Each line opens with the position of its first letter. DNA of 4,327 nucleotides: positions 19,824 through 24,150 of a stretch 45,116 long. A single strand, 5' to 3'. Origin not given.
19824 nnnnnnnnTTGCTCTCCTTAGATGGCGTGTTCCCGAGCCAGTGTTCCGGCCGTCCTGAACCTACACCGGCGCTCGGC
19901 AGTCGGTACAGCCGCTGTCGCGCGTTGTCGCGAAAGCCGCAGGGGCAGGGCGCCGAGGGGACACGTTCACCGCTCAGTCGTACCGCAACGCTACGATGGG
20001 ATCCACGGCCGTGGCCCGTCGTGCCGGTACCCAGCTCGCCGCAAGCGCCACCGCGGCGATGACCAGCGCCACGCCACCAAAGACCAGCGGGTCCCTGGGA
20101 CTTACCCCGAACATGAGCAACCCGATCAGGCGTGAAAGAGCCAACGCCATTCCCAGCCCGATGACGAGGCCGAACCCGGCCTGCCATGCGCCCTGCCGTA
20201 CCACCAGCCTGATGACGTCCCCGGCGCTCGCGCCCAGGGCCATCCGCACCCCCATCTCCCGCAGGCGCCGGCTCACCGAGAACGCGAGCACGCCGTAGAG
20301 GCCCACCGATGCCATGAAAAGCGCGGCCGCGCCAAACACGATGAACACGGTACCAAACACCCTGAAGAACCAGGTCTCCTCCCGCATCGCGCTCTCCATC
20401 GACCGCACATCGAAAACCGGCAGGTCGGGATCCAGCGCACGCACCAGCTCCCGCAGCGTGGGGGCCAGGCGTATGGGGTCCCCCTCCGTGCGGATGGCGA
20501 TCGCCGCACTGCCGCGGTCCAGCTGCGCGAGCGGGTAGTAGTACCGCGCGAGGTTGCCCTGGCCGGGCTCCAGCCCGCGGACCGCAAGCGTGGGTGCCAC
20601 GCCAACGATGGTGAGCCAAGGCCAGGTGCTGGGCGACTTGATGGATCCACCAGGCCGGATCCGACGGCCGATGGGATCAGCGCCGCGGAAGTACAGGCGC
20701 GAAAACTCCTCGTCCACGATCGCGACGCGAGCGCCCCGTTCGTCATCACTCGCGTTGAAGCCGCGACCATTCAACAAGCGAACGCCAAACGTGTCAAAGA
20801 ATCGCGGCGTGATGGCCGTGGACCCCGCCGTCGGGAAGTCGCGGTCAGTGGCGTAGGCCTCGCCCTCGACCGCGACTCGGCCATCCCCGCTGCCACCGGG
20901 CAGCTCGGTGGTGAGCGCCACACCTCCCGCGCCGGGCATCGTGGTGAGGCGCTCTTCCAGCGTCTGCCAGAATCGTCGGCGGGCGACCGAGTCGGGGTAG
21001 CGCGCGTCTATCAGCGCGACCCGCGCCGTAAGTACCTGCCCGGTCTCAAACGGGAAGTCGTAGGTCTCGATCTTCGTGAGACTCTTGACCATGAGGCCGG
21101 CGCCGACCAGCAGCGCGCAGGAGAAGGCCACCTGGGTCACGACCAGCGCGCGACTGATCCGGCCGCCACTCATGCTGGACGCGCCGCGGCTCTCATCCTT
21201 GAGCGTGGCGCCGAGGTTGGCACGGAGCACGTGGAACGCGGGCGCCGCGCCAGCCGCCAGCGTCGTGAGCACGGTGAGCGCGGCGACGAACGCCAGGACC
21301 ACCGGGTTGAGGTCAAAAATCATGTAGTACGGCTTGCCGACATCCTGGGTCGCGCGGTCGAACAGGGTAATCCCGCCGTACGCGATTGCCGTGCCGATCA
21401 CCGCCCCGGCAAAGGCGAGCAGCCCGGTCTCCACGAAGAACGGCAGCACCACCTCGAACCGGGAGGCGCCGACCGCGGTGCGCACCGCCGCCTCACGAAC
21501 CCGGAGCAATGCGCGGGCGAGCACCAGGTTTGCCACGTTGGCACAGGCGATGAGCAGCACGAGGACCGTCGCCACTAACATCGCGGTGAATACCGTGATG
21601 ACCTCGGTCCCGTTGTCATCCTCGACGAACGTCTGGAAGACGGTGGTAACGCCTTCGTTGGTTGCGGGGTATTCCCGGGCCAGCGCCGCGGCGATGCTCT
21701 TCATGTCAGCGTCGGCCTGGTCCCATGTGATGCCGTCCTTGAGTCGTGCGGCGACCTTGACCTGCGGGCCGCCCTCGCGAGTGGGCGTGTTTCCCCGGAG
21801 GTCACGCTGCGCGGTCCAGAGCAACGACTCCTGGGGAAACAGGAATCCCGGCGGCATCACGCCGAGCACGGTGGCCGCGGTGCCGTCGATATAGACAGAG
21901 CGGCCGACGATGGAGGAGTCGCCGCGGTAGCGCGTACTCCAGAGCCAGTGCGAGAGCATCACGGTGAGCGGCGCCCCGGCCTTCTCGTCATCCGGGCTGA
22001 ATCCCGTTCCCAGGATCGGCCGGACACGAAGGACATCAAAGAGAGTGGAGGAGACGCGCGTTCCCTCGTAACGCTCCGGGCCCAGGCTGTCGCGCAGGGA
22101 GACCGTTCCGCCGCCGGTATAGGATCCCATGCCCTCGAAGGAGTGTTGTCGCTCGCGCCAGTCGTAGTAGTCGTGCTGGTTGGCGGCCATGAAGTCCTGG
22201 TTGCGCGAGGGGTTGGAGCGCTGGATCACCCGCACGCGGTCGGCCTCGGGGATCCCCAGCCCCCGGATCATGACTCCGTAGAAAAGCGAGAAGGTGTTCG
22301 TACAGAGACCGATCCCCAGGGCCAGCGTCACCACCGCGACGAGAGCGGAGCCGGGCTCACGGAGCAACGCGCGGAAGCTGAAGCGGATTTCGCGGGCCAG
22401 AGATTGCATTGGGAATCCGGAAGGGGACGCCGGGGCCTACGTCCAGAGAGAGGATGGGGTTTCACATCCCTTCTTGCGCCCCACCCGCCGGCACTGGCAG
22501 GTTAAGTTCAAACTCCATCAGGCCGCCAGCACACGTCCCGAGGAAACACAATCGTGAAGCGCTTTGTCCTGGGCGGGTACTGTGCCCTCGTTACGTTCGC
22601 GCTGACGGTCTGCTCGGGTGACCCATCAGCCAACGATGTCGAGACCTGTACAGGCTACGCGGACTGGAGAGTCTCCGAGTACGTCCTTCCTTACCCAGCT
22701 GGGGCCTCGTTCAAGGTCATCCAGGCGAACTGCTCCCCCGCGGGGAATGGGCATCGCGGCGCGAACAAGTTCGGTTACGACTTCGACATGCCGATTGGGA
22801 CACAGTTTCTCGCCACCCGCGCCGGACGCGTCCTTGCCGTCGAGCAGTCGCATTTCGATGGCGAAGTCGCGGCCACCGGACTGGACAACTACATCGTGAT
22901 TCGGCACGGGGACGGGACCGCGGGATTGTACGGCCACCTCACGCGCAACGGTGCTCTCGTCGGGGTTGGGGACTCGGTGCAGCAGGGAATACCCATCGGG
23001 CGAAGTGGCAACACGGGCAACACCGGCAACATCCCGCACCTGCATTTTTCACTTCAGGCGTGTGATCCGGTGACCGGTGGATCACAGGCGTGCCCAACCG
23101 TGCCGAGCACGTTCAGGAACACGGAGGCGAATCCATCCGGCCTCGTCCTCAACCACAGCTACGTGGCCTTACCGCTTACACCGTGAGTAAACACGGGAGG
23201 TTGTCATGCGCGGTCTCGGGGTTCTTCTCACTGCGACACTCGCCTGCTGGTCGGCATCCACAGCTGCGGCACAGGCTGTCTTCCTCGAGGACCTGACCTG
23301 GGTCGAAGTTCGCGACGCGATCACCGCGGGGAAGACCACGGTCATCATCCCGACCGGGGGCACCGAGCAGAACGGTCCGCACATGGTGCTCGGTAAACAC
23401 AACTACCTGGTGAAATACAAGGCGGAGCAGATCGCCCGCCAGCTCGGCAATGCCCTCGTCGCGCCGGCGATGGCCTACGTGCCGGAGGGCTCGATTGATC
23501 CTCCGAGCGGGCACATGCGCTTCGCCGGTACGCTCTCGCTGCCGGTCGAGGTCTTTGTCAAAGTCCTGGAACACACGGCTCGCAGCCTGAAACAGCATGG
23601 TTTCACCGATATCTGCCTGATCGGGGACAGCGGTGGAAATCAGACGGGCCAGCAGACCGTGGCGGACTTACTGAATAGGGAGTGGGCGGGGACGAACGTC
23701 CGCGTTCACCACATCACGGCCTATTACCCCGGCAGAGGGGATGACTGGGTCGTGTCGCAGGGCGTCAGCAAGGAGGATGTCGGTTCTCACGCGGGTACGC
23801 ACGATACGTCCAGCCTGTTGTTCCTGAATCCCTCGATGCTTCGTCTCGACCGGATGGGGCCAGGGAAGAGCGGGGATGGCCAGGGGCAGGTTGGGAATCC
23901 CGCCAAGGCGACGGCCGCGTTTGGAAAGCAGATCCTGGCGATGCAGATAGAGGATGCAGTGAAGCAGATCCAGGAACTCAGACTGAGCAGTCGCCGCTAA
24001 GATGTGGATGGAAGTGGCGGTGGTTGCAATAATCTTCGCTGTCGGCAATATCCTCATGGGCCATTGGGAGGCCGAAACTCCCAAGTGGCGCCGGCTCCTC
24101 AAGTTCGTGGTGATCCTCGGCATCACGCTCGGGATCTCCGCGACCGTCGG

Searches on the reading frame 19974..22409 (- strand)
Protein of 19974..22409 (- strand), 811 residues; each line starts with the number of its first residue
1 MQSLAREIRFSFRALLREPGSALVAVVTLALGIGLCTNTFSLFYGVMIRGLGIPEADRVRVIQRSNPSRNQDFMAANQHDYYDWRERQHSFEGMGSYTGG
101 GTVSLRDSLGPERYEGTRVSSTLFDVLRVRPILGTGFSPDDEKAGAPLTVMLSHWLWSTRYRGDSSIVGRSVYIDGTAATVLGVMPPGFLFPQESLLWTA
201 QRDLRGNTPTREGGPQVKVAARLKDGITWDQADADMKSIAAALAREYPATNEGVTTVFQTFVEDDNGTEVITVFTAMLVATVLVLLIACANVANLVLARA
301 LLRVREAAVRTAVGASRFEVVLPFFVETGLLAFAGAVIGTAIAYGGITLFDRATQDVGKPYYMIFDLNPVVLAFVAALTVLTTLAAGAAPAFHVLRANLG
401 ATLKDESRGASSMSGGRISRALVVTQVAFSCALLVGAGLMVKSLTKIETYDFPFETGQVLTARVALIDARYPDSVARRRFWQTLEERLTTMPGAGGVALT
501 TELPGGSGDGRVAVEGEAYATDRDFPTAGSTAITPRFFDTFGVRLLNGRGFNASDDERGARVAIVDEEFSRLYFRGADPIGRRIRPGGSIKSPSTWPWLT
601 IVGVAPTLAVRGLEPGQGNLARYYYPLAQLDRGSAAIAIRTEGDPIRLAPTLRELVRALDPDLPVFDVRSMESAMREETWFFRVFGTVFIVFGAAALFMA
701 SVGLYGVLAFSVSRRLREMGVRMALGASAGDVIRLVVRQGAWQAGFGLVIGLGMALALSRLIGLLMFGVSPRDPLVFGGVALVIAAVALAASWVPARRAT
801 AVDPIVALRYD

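Call 79: search_protein_families(library=pfam, proteins=[window:19974-22409:-], max_evalue=0.00001)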
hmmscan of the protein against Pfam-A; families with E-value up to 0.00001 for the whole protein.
window:19974-22409:- (811 aa): 2 families
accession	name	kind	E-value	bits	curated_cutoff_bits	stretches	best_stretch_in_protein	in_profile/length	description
PF12704.14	MacB_PCD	-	1.1e-27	98.2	27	2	23-238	2-206/207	MacB-like periplasmic core domain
PF02687.27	FtsX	-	2.2e-23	83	25.5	2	279-398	2-119/120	FtsX-like permease C-terminal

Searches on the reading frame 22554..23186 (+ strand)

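Call 79: search_protein_families(library=pfam, proteins=[window:22554-23186:+], max_evalue=0.00001)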
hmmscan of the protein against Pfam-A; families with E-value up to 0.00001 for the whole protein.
window:22554-23186:+ (210 aa): 1 family
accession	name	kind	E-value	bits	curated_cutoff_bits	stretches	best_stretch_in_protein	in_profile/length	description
PF01551.29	Peptidase_M23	-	6.6e-19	68.3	28.7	1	73-168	4-88/96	Peptidase family M23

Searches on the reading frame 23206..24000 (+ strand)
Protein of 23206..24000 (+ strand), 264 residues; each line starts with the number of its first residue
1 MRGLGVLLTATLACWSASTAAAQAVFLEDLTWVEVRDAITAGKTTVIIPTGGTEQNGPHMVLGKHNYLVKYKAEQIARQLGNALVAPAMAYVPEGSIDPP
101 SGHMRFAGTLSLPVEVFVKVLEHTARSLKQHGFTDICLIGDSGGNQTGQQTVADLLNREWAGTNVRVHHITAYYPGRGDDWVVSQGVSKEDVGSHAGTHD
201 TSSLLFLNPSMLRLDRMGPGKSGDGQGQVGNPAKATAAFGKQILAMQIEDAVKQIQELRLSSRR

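Call 79: search_protein_families(library=pfam, proteins=[window:23206-24000:+], max_evalue=0.00001)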
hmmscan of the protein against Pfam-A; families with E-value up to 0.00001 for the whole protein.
window:23206-24000:+ (264 aa): 1 family
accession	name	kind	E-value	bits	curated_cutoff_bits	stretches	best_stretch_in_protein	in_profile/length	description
PF02633.19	Creatininase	-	2.2e-39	135.8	31.3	1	28-254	1-237/238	Creatinine amidohydrolase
